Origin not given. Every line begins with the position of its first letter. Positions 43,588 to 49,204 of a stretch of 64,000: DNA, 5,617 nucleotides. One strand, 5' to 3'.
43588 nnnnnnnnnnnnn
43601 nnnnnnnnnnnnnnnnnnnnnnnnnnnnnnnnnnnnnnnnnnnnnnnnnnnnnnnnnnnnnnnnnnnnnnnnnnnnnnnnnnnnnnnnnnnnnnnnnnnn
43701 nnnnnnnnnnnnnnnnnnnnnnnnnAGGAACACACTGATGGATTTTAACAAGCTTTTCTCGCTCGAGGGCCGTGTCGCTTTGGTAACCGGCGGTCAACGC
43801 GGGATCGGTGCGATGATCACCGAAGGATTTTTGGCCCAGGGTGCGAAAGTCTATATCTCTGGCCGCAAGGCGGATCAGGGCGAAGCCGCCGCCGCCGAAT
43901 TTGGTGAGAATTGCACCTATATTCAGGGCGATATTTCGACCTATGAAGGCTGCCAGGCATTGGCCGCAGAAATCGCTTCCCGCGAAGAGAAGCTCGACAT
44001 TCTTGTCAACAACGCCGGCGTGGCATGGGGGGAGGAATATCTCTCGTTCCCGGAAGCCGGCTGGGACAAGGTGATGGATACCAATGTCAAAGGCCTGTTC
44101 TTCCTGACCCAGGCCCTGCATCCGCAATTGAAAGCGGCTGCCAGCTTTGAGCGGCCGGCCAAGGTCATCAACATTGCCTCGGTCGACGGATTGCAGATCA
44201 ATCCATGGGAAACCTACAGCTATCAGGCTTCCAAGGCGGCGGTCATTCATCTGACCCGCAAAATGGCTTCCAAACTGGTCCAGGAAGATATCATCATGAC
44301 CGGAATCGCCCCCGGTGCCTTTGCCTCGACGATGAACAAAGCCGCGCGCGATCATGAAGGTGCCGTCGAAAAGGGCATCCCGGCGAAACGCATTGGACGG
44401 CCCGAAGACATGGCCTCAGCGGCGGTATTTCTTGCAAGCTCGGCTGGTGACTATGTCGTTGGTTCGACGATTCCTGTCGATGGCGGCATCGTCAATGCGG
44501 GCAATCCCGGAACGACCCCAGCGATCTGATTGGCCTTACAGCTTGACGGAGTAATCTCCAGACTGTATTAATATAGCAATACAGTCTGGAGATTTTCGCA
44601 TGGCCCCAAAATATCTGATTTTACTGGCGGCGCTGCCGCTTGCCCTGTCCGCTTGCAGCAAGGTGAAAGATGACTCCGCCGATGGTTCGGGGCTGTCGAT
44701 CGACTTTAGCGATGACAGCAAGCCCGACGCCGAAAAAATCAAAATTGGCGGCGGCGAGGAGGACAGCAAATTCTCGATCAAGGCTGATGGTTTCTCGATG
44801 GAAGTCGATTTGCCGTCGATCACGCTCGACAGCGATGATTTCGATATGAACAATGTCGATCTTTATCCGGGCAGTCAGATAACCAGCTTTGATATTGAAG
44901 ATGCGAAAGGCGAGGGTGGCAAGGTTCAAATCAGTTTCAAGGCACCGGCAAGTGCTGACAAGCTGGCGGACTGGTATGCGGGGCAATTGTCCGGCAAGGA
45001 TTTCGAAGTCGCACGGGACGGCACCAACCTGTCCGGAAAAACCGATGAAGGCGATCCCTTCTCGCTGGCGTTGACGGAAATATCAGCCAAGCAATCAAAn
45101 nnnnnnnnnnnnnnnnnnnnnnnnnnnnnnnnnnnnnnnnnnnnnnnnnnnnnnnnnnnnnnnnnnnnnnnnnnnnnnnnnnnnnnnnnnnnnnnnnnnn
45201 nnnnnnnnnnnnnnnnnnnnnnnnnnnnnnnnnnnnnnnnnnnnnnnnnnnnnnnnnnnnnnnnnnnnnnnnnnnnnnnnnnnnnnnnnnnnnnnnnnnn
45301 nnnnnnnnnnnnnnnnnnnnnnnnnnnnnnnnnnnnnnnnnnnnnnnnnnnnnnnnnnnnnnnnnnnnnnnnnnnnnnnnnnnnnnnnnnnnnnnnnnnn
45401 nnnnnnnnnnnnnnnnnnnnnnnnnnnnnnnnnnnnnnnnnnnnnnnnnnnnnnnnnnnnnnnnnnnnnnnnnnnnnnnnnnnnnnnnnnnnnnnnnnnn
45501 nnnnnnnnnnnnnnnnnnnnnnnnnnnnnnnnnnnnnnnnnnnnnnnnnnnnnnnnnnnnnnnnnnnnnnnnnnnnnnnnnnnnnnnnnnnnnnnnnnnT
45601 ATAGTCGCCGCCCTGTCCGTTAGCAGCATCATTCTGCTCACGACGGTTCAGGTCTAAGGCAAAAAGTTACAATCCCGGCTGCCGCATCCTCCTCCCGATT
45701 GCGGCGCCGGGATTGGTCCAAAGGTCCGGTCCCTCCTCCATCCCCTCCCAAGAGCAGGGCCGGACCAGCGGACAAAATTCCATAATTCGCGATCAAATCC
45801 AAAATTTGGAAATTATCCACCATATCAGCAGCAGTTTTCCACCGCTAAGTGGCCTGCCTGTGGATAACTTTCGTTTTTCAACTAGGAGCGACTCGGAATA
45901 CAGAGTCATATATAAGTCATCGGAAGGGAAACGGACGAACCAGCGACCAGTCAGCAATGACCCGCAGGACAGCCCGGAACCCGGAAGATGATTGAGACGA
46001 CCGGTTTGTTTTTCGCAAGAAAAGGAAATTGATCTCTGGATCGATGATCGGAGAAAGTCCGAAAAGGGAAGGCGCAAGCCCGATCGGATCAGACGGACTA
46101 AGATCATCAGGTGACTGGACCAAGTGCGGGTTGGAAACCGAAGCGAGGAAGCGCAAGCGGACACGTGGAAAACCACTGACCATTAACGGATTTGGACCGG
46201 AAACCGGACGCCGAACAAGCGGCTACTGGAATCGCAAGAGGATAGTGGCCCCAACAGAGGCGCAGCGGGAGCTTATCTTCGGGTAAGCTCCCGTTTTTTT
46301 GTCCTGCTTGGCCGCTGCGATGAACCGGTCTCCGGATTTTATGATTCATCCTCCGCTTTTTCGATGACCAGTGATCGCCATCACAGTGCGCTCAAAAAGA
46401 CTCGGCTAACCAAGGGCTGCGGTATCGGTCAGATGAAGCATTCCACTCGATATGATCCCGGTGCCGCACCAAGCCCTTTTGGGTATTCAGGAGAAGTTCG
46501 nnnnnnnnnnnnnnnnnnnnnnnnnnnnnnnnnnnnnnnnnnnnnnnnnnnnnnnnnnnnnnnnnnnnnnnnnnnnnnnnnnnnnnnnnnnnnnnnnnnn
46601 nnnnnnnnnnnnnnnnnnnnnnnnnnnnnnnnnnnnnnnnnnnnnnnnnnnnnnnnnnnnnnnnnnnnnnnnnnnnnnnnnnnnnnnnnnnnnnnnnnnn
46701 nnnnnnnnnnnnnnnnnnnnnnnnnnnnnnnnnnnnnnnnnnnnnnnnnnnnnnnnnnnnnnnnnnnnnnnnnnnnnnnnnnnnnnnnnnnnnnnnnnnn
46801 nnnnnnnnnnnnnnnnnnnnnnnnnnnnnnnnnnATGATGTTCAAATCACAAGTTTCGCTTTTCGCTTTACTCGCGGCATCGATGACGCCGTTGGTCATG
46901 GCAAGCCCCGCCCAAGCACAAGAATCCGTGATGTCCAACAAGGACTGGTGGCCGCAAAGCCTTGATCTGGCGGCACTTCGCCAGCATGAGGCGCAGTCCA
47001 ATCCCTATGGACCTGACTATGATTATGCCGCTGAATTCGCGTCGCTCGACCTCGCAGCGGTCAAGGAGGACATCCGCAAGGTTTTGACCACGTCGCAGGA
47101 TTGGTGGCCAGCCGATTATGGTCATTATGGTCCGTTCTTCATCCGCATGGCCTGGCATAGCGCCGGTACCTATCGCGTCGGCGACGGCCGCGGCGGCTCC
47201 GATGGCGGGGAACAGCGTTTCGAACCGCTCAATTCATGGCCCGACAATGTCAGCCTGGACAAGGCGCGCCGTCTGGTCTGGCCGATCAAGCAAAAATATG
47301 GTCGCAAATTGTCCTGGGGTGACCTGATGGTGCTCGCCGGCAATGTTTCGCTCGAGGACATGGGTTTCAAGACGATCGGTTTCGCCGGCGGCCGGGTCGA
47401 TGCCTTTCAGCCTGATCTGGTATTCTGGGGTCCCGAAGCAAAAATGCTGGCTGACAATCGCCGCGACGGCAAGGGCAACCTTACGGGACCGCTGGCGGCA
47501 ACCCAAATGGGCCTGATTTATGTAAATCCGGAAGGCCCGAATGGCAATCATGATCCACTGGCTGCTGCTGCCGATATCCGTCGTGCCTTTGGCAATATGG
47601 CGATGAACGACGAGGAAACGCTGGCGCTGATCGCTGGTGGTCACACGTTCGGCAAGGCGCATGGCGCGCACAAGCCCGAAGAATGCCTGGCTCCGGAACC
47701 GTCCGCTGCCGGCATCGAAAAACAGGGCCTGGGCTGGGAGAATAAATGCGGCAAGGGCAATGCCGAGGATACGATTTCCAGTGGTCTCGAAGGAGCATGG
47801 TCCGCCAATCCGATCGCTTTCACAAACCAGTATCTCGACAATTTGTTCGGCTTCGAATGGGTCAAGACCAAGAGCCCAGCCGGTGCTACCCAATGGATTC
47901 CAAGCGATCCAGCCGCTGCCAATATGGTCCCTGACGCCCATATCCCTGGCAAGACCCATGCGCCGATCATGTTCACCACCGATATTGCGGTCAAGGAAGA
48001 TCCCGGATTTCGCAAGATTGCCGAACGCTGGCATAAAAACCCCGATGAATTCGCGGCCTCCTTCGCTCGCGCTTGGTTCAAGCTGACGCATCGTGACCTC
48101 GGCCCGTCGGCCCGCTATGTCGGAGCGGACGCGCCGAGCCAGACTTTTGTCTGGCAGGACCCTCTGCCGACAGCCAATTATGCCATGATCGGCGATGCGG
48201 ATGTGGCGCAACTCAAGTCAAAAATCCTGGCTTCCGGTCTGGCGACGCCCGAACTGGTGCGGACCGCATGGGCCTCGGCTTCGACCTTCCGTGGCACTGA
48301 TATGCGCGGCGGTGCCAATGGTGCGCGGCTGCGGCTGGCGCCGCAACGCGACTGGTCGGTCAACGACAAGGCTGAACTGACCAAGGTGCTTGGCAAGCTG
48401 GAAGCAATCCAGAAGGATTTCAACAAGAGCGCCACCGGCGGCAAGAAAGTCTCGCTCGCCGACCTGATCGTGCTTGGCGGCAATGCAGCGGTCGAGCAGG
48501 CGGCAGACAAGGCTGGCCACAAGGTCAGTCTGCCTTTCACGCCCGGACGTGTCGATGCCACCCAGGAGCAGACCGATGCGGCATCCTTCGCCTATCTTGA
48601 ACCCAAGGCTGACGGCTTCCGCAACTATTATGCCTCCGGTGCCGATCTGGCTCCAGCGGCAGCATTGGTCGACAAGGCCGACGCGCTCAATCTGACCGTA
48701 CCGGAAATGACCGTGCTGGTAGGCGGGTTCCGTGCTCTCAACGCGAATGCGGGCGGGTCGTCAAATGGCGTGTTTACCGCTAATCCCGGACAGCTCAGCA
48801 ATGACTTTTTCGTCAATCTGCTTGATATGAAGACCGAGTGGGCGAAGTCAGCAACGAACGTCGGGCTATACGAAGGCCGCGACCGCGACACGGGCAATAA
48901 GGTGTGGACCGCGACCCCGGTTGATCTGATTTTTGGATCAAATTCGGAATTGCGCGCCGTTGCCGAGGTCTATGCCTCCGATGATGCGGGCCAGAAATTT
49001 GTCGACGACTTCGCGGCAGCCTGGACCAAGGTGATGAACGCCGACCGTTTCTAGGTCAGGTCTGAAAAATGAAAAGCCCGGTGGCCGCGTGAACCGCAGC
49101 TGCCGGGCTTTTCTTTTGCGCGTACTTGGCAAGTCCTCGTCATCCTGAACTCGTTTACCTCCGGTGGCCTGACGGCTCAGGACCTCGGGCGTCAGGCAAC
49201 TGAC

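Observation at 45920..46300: ~380-nt GGA-rich, multi-hairpin candidate ncRNA: CsrB-like architecture in an alphaproteobacterium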

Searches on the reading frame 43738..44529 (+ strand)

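Call 17: search_protein_families(library=pfam, proteins=[window:43738-44529:+], max_evalue=0.01)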
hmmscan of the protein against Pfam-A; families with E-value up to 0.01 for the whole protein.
window:43738-44529:+ (263 aa): 4 families
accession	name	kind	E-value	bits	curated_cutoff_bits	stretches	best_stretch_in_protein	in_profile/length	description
PF13561.12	adh_short_C2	-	4.4e-49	167.6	27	1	20-251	5-235/236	Enoyl-(Acyl carrier protein) reductase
PF00106.31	adh_short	-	1.5e-47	162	26.6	1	12-207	1-194/195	short chain dehydrogenase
PF08659.16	KR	-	4.5e-09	36.9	22.6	1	14-129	3-125/180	KR domain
PF01370.27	Epimerase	-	0.00036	20.5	20.9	1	14-178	1-158/240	NAD dependent epimerase/dehydratase family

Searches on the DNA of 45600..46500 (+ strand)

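Call 5: search_rna_families(source=window, start=45600, end=46500, threshold=evalue, max_evalue=10)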
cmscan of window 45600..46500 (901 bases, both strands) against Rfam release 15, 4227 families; matches with E-value up to 10: 8.
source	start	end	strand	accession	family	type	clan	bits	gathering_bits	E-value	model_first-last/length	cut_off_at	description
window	45668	45770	+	RF02833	Scr3202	Gene; sRNA;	-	18.4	52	5.9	1-95/95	no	Streptomyces RNA 3202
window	45666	45723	-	RF01365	CRISPR-DR52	Gene; CRISPR;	-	17.6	50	2.7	1-37/37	no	CRISPR RNA direct repeat element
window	45668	45771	+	RF02344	ar14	Gene; sRNA;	-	17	58.8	1.1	1-123/123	no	Alphaproteobacterial ar14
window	46005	46028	+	RF01667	rox1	Cis-reg;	-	16.5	58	2.9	1-59/59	no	Drosophila rox1 ncRNA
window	46209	46300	+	RF02241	Xoo2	Gene; sRNA;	-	15.8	45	2.6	1-78/78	no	Xanthomonadaceae sRNA Xoo2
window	46045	46141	+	RF02003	group-II-D1D4-4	Intron;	CL00102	13.2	49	2.6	1-138/138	no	Group II catalytic intron D1-D4-4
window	45732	45863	+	RF02132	HOXB13-AS1_1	Gene; lncRNA;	-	12.9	60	4.4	1-136/136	no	HOXB13 antisense RNA 1 conserved region 1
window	45724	45850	-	RF02204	WT1-AS_2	Gene; lncRNA;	-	12.5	45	8.6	1-137/137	no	WT1 antisense RNA conserved region 2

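Call 69: search_dna_similar(query=window:45800-46300:+, collection=plasmids, mode=distant, max_evalue=0.001, max_rows=10)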
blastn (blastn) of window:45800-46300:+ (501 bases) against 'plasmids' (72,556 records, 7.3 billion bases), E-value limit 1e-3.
No match.

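Call 70: search_dna_similar(query=window:45800-46300:+, collection=phages, mode=distant, max_evalue=0.001, max_rows=10)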
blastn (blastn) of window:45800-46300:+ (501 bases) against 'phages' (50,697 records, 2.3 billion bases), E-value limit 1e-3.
No match.

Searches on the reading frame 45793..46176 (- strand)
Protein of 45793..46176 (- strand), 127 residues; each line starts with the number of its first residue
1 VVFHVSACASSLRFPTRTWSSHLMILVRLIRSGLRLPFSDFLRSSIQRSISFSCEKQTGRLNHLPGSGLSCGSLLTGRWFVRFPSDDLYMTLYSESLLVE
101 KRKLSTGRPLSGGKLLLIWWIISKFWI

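Call 17: search_protein_families(library=pfam, proteins=[window:45793-46176:-], max_evalue=0.01)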
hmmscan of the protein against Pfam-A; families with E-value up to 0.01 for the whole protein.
window:45793-46176:- (127 aa): 0 families

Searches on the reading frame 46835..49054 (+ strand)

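Call 17: search_protein_families(library=pfam, proteins=[window:46835-49054:+], max_evalue=0.01)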
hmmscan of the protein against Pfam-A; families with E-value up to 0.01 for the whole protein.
window:46835-49054:+ (739 aa): 1 family
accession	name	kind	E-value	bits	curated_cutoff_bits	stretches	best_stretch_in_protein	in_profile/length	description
PF00141.28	peroxidase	-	3.6e-71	240.2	27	2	86-401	11-236/237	Peroxidase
